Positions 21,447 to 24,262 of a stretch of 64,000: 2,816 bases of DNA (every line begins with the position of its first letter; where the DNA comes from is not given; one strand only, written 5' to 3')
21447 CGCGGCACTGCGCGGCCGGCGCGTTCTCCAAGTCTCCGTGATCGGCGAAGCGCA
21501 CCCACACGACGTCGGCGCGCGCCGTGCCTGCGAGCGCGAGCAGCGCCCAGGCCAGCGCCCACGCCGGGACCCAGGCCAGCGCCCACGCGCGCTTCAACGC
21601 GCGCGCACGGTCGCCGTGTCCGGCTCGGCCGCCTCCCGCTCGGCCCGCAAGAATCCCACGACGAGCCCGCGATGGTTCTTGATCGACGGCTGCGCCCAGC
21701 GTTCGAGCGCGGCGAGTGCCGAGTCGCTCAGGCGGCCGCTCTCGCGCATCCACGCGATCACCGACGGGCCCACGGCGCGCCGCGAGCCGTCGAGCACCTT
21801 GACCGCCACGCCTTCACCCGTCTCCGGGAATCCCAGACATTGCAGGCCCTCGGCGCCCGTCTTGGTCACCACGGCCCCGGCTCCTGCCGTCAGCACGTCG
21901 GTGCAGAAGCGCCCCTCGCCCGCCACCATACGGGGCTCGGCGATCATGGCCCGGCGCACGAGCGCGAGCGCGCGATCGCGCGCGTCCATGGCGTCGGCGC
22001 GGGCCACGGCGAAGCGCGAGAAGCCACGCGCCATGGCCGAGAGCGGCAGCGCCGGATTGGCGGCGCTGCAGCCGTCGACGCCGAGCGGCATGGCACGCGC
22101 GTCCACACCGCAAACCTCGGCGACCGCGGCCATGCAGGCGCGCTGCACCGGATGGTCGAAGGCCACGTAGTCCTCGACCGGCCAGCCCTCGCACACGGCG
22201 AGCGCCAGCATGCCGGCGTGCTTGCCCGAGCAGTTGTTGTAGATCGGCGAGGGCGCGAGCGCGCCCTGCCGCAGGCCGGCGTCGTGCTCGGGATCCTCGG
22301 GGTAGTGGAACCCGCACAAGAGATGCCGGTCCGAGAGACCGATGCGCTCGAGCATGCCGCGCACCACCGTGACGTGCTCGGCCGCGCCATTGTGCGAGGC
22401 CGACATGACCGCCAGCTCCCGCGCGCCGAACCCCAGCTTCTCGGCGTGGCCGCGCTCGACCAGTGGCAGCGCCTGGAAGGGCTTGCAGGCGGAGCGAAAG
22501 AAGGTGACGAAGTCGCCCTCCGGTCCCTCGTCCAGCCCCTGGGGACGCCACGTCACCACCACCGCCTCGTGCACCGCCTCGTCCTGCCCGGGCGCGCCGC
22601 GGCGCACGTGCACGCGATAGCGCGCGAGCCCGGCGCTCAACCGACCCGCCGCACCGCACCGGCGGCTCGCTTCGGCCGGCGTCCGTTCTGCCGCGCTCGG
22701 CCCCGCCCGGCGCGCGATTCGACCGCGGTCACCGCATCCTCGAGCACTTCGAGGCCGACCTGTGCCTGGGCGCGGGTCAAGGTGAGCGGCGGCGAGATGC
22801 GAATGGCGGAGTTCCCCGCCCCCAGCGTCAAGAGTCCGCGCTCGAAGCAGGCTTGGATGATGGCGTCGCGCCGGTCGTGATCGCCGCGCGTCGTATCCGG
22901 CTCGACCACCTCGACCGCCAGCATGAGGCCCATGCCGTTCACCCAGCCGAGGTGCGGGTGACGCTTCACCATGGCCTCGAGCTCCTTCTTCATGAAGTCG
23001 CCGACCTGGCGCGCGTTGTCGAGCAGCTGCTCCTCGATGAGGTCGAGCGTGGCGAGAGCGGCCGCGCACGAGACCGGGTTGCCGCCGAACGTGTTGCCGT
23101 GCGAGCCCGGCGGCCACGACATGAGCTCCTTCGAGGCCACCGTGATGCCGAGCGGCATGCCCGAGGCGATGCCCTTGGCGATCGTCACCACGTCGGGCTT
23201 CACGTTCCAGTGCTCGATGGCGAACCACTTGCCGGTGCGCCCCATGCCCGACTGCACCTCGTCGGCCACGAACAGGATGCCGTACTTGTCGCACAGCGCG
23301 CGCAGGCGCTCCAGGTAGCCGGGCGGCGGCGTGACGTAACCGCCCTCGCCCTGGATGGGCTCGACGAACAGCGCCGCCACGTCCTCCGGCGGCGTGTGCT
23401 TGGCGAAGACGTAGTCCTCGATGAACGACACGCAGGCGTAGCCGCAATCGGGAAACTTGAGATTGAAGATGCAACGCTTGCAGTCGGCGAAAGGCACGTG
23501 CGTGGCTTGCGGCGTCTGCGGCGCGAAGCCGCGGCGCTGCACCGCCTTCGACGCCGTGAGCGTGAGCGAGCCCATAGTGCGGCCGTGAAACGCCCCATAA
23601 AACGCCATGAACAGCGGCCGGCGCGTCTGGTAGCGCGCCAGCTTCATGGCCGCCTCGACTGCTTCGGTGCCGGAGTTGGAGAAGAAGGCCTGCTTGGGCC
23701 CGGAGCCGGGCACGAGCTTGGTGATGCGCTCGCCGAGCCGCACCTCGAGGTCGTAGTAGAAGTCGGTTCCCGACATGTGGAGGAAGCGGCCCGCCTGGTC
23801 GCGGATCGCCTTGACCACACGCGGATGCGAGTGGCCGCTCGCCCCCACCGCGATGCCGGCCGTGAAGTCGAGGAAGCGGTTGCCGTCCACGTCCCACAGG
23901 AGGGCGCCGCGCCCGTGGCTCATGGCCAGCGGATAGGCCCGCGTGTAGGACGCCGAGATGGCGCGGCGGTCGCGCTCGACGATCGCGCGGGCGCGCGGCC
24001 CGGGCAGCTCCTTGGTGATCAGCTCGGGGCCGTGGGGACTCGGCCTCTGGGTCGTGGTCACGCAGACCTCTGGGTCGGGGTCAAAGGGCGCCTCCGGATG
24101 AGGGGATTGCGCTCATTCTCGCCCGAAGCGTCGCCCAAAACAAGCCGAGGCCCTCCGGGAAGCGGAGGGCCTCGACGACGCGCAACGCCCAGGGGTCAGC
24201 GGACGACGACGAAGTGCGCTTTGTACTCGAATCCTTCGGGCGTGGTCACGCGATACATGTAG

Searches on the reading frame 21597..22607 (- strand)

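Call 64: search_protein_families(library=pfam, proteins=[window:21597-22607:-], max_evalue=0.00001)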
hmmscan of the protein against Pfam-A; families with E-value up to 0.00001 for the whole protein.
window:21597-22607:- (337 aa): 1 family
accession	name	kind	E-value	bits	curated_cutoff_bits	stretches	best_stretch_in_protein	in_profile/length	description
PF06089.17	Asparaginase_II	-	2.6e-99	332.7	25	1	10-321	10-321/322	L-asparaginase II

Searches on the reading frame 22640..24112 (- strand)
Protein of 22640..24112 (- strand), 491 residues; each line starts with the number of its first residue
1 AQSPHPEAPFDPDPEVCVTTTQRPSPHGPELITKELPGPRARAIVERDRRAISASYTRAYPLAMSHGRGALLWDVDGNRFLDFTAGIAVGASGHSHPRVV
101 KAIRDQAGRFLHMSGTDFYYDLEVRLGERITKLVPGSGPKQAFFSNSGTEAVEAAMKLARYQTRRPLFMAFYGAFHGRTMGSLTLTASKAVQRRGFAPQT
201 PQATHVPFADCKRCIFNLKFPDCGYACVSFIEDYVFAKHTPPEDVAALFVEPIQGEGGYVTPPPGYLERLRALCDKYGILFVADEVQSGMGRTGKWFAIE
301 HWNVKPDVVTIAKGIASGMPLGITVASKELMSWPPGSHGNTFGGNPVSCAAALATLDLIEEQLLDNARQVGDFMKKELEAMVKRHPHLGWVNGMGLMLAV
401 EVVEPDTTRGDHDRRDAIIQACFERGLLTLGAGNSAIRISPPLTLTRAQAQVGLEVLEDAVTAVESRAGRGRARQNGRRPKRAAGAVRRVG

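Call 58: search_protein_families(library=pfam, proteins=[window:22640-24112:-], max_evalue=0.00001)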
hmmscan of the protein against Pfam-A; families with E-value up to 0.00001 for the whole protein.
window:22640-24112:- (491 aa): 1 family
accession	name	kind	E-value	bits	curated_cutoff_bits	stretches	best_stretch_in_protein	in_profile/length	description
PF00202.27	Aminotran_3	-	4e-119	398.4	30.5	1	59-461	8-403/403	Aminotransferase class-III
